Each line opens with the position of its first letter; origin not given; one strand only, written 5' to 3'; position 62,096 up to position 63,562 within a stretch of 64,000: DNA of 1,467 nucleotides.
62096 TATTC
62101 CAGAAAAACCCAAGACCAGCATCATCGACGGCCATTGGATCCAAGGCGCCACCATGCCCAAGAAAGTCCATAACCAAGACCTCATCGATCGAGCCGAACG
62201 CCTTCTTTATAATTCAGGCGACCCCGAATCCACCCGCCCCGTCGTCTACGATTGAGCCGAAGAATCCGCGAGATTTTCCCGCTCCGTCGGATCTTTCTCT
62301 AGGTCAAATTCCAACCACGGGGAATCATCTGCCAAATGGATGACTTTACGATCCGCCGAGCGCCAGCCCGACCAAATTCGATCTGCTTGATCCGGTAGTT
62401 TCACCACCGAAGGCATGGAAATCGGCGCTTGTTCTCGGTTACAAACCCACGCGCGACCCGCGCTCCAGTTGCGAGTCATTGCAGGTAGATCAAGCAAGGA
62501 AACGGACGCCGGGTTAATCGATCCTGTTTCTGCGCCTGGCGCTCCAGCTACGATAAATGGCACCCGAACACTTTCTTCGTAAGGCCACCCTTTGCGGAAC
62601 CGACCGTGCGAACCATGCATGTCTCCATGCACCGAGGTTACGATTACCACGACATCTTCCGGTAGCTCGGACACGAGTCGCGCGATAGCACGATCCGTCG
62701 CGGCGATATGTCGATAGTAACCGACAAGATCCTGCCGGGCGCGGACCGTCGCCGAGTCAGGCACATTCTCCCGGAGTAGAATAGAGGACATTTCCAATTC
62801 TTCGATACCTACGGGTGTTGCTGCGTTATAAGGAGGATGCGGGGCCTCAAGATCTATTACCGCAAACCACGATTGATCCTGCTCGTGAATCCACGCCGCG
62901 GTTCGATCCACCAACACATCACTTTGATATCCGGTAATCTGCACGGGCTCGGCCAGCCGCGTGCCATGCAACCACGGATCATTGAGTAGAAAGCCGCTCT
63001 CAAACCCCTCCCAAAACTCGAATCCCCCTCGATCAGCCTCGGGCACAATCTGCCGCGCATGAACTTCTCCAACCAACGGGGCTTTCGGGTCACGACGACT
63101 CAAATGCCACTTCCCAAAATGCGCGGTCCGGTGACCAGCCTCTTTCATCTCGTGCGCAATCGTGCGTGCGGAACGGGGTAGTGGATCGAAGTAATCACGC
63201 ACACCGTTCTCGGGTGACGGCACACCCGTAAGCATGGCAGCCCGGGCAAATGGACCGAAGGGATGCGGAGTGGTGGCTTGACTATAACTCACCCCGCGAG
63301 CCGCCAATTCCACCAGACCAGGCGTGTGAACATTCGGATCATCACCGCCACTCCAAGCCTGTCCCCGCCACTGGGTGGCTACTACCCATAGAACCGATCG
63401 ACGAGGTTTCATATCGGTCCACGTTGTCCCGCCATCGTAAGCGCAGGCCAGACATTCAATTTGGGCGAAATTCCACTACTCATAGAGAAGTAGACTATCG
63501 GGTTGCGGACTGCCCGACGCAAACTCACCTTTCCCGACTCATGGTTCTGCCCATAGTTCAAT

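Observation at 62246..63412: Sulfatase homolog stripped of nucleophile and metal ligands, converging on a LacI regulator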

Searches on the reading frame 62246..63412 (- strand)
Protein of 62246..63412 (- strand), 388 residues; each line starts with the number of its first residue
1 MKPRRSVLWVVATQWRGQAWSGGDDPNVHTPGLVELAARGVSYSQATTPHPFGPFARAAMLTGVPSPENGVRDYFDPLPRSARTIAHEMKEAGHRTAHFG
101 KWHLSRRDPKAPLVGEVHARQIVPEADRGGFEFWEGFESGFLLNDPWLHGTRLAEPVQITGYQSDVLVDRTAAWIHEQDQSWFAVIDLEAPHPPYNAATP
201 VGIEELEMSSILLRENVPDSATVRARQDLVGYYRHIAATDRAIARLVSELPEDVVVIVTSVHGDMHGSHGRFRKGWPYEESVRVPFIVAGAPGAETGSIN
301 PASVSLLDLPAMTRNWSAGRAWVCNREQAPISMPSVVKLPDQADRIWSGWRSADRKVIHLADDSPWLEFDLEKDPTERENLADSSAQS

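Call 3: search_protein_families(library=pfam, proteins=[window:62246-63412:-], max_evalue=0.01)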
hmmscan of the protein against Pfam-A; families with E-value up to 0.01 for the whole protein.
window:62246-63412:- (388 aa): 3 families
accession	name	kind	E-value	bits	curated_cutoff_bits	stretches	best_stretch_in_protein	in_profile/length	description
PF00884.28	Sulfatase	-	4.9e-27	95.5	25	1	7-310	3-292/301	Sulfatase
PF16347.10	SGSH_C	-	2.7e-05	24.8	29.3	0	267-308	1-42/154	N-sulphoglucosamine sulphohydrolase, C-terminal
PF01663.27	Phosphodiest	-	0.0031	17.6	23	0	236-265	188-222/342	Type I phosphodiesterase / nucleotide pyrophosphatase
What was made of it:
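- On Alkaline-phosphatase-superfamily enzymes with a Ser/Thr nucleophile (NPP, LtaS, EptA type): There is only a weak sub-threshold PF01663 hit (call 3).
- Checked: Pfam Sulfatase PF00884 scores E 4.9e-27 and 95.5 bits, covering profile 3-292 of 301 (call 3).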

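Call 4: search_protein_families(library=ncbifam, proteins=[window:62246-63412:-], max_evalue=0.01)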
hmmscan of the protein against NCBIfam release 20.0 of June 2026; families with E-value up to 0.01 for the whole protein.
window:62246-63412:- (388 aa): 6 families
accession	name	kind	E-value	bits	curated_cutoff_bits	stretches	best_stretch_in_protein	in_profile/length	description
NF010322.0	PRK13759.1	equivalog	8.5e-33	113.6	481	2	6-105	8-108/486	arylsulfatase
TIGR03417.1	chol_sulfatase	equivalog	1.4e-23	83.6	433.45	2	221-386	247-424/500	choline-sulfatase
NF052527.1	Mn_arylsulf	exception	2.2e-18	66.4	850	2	226-288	261-328/479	manganese-dependent arylsulfatase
NF045661.1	HdlasePehA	equivalog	1.5e-17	63.4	900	1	4-110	2-107/506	phosphoric/sulfuric ester hydrolase PehA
NF003766.0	PRK05362.1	equivalog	0.0048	15.7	256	1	226-264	297-335/396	phosphopentomutase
TIGR01696.1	deoB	equivalog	0.0089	14.9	341.2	0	221-265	282-326/381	phosphopentomutase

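Call 5: search_solved_structures(query=window:62246-63412:-, max_evalue=0.01, show_alignments=3)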
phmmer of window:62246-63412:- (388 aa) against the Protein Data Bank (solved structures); distinct sequences matched with E-value up to 0.01: 66 (the best 60 are shown).
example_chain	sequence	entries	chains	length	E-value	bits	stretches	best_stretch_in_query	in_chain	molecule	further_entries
2qzu_A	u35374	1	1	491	5.2e-18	68.4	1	3-309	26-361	Putative sulfatase yidJ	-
9koq_A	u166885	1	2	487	4.1e-17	65.4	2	4-104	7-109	Sulfatase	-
9s8y_A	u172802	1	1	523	5.3e-17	65.1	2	7-198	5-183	Sulfatase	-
7ebp_A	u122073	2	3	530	7.9e-17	64.5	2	6-109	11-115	Sulfatase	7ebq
8di0_A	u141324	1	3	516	2.7e-16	62.8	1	22-289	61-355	Arylsulfatase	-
5g2v_A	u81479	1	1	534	9.2e-16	61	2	6-109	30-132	N-ACETYLGLUCOSAMINE-6-SULFATASE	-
7lha_A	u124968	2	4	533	1.2e-15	60.6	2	29-199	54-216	Exo-L-galactose-6-sulfatase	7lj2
7pth_A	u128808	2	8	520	1.8e-15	60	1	6-384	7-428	Choline sulfatase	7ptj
6g5z_A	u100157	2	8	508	2.2e-15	59.8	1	6-384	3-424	Choline-sulfatase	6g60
9ihk_D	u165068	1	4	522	1.4e-14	57.2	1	228-382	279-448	Sulfatase_S1_30A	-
6fny_A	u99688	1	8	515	1.8e-14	56.8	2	223-384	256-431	Choline-sulfatase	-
9s03_A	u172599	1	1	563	2.3e-14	56.4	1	6-105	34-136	Putative sulfatase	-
6pt6_B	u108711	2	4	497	4.9e-13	52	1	231-317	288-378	exo-2S-iota carrageenan S1 sulfatase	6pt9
6ptk_A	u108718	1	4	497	4.9e-13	52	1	231-317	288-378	exo-2S-iota carrageenan S1 sulfatase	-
7oz8_AAA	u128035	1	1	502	8.2e-13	51.3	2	225-295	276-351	Choline-sulfatase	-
6j66_A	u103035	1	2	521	1.1e-12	50.9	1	60-289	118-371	Chondroitin sulfate/dermatan sulfate 4-O-endosulfatase protein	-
6s21_A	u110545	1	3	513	4.2e-11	45.7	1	25-294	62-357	Endo-4-O-sulfatase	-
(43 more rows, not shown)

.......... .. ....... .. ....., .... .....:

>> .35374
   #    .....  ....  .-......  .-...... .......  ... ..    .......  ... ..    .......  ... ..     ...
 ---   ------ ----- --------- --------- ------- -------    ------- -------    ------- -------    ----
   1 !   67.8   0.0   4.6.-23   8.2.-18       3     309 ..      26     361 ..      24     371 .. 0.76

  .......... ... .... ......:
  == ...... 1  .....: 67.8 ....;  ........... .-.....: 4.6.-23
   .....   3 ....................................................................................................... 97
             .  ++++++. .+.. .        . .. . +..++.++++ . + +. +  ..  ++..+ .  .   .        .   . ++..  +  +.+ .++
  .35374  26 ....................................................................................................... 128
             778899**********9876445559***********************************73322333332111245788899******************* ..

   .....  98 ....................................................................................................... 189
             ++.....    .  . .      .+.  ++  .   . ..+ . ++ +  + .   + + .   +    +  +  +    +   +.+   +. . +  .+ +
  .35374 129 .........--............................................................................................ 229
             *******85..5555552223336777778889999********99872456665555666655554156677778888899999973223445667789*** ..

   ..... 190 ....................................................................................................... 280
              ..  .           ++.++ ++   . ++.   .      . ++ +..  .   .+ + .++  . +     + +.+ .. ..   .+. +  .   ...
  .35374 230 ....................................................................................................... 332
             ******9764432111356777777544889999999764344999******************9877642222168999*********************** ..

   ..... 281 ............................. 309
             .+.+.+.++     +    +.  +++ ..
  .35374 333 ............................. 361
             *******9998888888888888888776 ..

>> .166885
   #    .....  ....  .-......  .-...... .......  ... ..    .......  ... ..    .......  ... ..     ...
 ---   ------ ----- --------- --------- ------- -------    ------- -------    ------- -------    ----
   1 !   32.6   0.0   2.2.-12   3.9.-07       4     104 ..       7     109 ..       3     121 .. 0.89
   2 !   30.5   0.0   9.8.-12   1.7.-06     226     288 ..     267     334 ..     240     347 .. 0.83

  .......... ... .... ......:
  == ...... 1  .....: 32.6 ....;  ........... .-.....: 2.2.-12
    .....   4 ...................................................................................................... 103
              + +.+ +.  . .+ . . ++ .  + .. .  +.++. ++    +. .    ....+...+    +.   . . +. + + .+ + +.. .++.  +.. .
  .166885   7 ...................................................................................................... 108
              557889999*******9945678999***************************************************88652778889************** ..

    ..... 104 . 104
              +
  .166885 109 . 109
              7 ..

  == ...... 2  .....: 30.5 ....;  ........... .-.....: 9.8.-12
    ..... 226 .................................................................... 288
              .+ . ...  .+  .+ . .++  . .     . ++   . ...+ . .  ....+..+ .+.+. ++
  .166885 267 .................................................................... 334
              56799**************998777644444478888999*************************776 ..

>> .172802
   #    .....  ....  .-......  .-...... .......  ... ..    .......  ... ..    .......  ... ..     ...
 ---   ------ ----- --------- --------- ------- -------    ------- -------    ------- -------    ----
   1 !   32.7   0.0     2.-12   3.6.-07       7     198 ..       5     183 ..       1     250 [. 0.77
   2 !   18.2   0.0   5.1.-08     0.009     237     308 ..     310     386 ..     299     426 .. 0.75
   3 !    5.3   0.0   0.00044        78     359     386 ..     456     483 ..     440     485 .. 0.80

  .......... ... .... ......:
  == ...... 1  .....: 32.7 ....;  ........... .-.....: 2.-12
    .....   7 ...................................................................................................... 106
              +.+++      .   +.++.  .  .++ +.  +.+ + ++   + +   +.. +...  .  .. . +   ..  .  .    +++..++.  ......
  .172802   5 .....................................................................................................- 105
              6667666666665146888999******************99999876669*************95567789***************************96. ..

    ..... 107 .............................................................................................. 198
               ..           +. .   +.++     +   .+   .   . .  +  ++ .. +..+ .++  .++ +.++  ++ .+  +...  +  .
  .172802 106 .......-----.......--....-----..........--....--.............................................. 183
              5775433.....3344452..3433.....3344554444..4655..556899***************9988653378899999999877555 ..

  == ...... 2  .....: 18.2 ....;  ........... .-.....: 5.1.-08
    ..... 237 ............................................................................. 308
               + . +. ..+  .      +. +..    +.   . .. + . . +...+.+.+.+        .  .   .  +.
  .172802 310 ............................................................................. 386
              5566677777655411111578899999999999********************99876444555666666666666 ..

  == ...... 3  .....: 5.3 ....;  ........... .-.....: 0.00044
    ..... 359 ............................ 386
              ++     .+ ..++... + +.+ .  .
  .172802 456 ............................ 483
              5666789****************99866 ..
